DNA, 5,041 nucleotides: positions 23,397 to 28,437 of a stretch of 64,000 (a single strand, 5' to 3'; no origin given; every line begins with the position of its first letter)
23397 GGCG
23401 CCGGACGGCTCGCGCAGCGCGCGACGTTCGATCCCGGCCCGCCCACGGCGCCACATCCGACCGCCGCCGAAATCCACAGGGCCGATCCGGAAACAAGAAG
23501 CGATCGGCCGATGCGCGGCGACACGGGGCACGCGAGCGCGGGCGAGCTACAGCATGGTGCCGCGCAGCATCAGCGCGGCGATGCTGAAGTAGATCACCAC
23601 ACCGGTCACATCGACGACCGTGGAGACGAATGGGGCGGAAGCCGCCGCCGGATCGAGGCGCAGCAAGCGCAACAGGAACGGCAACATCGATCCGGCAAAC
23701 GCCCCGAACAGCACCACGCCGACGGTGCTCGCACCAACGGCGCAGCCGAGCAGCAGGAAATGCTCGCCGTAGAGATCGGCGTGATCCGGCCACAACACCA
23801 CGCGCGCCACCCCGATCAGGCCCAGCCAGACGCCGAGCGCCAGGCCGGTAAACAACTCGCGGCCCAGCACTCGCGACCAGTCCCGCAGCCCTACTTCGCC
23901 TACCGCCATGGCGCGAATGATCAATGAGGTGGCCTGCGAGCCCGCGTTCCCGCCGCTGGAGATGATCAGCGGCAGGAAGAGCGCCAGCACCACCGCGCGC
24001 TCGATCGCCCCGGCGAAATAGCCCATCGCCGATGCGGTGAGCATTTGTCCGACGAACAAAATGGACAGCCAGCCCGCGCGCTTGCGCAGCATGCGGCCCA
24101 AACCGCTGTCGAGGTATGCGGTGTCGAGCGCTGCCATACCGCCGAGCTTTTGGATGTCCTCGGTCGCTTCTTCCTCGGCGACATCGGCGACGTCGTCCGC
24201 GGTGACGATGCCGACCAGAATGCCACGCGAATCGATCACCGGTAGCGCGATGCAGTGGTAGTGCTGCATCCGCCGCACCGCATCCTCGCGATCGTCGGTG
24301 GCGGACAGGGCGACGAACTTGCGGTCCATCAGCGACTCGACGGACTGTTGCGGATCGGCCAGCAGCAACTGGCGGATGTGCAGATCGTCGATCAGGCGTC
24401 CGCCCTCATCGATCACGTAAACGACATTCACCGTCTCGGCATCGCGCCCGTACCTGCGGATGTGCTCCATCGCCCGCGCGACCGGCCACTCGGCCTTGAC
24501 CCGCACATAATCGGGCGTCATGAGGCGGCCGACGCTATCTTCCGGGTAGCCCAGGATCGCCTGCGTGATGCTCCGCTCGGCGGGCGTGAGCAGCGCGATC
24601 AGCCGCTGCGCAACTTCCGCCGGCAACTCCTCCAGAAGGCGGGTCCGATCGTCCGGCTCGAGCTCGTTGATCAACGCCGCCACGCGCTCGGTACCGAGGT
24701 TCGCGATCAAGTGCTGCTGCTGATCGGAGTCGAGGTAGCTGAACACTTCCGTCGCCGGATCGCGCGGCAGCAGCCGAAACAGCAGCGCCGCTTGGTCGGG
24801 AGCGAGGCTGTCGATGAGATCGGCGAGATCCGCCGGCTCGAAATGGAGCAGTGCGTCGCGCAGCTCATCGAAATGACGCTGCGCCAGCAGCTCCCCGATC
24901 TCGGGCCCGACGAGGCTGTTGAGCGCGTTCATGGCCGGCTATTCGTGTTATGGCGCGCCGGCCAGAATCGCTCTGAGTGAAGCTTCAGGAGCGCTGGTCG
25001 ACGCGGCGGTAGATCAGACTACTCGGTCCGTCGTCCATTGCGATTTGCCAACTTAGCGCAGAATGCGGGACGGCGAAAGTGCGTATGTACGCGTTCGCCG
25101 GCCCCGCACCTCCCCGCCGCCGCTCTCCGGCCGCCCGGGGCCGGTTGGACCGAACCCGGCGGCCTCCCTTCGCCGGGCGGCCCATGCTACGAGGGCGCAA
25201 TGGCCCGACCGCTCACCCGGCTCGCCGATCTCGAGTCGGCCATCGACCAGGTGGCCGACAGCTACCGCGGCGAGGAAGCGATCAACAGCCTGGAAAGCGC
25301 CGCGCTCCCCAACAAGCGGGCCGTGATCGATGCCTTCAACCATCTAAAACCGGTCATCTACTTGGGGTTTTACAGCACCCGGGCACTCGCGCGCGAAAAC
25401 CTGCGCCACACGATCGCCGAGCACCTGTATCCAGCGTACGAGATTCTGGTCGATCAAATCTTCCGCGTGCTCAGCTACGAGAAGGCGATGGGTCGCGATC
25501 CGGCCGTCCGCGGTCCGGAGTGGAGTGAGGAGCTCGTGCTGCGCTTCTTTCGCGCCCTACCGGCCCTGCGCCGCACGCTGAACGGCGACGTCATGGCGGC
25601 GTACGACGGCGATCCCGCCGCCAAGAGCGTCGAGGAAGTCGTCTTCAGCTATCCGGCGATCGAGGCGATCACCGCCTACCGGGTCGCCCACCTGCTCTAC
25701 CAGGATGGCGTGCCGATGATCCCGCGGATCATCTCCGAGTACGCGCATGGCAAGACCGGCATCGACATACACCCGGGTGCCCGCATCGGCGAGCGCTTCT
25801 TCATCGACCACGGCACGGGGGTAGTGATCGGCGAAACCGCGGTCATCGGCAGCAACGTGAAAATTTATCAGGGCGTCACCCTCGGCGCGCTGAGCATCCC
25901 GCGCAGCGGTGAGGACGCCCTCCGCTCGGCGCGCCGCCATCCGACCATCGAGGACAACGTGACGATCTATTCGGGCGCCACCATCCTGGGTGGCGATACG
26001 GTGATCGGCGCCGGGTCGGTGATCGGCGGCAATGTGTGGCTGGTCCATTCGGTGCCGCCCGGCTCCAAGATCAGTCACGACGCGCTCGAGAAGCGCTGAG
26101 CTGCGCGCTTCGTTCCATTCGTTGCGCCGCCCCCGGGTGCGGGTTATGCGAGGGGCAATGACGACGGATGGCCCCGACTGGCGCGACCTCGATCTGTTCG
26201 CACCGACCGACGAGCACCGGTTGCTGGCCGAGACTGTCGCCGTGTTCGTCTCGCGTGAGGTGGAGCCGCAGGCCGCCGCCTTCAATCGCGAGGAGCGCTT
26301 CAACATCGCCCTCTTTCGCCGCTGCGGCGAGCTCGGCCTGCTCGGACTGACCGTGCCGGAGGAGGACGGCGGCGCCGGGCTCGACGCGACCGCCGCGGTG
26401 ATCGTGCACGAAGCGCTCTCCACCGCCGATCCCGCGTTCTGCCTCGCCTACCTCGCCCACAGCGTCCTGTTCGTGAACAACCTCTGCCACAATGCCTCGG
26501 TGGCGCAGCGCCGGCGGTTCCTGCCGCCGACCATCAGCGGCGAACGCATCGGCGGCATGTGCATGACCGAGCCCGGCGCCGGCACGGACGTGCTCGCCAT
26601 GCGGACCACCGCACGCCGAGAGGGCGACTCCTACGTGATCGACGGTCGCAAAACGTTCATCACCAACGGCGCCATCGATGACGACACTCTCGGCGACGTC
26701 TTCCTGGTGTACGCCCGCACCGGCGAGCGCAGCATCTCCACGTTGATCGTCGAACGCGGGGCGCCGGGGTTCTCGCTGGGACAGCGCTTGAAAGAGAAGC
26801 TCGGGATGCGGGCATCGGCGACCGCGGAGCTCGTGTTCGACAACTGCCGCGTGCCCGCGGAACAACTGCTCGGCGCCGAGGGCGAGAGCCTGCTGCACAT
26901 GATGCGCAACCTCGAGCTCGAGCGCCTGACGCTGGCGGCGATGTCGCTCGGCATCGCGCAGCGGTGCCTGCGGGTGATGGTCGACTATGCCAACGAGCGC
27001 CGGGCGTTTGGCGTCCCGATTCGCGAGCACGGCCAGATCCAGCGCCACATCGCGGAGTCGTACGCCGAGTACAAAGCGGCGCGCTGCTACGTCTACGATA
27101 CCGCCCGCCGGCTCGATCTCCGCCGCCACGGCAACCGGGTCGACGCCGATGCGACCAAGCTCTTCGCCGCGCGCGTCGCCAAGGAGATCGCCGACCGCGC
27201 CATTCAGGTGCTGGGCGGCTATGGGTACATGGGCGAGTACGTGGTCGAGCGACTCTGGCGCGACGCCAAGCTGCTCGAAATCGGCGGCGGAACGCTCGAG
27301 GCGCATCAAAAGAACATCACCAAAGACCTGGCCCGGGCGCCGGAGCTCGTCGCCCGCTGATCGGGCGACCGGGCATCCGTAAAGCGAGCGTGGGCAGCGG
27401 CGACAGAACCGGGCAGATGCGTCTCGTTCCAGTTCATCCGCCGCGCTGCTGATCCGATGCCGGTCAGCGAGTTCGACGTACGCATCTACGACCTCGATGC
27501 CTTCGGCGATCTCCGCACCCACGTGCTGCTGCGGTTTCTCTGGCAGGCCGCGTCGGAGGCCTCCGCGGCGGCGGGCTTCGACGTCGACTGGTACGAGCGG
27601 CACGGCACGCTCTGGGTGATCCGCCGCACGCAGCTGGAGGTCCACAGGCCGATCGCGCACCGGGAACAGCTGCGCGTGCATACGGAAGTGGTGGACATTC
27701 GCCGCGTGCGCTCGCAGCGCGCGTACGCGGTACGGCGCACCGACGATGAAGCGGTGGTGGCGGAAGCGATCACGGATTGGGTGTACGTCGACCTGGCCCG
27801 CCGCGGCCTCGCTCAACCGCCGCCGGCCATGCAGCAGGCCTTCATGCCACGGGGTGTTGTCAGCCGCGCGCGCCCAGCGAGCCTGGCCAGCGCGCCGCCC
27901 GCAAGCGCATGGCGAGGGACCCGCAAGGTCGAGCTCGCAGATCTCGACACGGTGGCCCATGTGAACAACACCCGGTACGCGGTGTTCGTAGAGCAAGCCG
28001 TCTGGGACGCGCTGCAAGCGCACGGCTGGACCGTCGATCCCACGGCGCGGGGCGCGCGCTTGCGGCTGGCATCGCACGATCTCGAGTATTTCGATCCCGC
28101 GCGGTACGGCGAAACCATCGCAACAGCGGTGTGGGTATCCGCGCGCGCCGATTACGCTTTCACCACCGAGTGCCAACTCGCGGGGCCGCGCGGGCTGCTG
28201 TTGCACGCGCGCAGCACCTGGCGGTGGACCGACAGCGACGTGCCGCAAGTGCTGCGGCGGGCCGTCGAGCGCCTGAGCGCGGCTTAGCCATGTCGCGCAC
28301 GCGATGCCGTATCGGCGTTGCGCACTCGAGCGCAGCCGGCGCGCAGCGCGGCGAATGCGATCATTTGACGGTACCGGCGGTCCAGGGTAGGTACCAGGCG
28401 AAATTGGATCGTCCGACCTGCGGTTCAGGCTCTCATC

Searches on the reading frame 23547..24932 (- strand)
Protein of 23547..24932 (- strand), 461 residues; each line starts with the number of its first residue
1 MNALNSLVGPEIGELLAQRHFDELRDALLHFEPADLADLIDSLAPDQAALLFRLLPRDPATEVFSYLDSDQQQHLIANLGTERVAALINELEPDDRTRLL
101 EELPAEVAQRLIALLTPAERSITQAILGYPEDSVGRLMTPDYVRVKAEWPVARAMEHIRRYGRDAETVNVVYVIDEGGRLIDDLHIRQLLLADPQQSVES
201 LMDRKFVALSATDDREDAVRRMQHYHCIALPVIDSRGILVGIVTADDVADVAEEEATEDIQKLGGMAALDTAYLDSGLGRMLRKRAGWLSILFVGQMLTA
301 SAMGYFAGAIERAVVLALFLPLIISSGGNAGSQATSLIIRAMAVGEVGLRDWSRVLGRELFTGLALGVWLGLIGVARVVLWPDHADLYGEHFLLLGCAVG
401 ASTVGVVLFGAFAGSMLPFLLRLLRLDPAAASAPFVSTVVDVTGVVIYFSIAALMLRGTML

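Call 20: search_protein_families(library=pfam, proteins=[window:23547-24932:-], max_evalue=0.0001)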
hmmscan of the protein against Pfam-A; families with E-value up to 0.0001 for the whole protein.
window:23547-24932:- (461 aa): 3 families
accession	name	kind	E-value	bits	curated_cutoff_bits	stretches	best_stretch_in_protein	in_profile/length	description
PF01769.21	MgtE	-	1.3e-33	116.4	27.6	1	320-451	1-125/125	Divalent cation transporter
PF03448.22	MgtE_N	-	3e-28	98.8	25.9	1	32-132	2-102/102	MgtE intracellular N domain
PF00571.33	CBS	-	1.2e-17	64.4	24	2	198-251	1-54/57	CBS domain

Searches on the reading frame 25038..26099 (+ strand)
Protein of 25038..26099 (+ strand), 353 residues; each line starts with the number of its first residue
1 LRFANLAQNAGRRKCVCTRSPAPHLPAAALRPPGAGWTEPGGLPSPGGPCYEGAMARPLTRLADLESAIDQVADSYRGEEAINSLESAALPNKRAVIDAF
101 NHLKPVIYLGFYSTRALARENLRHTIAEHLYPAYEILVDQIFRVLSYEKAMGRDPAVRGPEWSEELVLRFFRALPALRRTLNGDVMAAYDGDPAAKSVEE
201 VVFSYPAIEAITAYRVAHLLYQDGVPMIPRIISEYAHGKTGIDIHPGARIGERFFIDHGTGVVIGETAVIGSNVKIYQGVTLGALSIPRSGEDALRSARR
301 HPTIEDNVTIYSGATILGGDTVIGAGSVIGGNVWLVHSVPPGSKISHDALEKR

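Call 20: search_protein_families(library=pfam, proteins=[window:25038-26099:+], max_evalue=0.0001)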
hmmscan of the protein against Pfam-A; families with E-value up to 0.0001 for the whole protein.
window:25038-26099:+ (353 aa): 1 family
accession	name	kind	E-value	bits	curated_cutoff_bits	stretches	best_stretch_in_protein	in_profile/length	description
PF00132.30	Hexapep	-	4.8e-09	36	27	0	301-334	1-33/36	Bacterial transferase hexapeptide (six repeats)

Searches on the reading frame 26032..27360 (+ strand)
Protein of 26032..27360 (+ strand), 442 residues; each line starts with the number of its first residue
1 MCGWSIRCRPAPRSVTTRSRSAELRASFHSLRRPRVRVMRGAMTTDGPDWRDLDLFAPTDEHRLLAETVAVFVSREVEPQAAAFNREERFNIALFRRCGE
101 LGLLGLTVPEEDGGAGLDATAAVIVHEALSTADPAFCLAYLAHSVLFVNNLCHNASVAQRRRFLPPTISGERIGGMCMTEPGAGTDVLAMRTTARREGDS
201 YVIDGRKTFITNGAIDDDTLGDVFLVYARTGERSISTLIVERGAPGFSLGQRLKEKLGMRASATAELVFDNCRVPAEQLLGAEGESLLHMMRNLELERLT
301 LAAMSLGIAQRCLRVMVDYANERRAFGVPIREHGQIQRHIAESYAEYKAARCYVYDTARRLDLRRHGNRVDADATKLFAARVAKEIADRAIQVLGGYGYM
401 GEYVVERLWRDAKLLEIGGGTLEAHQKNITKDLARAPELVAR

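Call 20: search_protein_families(library=pfam, proteins=[window:26032-27360:+], max_evalue=0.0001)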
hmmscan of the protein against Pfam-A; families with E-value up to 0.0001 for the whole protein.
window:26032-27360:+ (442 aa): 4 families
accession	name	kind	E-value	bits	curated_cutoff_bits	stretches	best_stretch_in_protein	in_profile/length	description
PF00441.29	Acyl-CoA_dh_1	-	3.1e-42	144.7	22.4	1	290-432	7-148/150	Acyl-CoA dehydrogenase, C-terminal domain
PF02771.21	Acyl-CoA_dh_N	-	5e-30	104.6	22.9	1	59-171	1-113/113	Acyl-CoA dehydrogenase, N-terminal domain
PF02770.24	Acyl-CoA_dh_M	-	7.6e-23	80.9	33.3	1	176-272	2-97/97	Acyl-CoA dehydrogenase, middle domain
PF08028.16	Acyl-CoA_dh_2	-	2.9e-21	76.6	22.7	1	299-414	1-125/134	Acyl-CoA dehydrogenase, C-terminal domain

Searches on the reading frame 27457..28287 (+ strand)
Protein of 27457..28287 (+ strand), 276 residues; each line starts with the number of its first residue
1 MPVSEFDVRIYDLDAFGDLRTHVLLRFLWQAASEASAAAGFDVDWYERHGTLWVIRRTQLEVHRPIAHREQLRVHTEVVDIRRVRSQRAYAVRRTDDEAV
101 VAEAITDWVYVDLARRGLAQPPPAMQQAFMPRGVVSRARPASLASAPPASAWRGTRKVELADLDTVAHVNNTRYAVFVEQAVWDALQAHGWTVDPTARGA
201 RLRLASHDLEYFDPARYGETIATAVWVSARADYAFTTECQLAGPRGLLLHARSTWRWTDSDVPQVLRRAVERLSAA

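Call 20: search_protein_families(library=pfam, proteins=[window:27457-28287:+], max_evalue=0.0001)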
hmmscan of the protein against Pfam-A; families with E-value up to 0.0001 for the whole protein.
window:27457-28287:+ (276 aa): 4 families
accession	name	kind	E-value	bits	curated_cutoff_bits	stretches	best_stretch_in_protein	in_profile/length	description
PF13279.12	4HBT_2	-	2.4e-21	76.9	25.5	2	8-129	1-122/122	Thioesterase-like superfamily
PF01643.23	Acyl-ACP_TE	-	7.2e-19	68.3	23.7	1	4-119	6-121/131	Acyl-ACP thioesterase N-terminal domain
PF03061.28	4HBT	-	1.4e-06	29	20.6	0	168-229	3-58/79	Thioesterase superfamily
PF20791.3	Acyl-ACP_TE_C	-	4.4e-06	27.3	21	0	157-189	13-46/101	Acyl-ACP thioesterase C-terminal domain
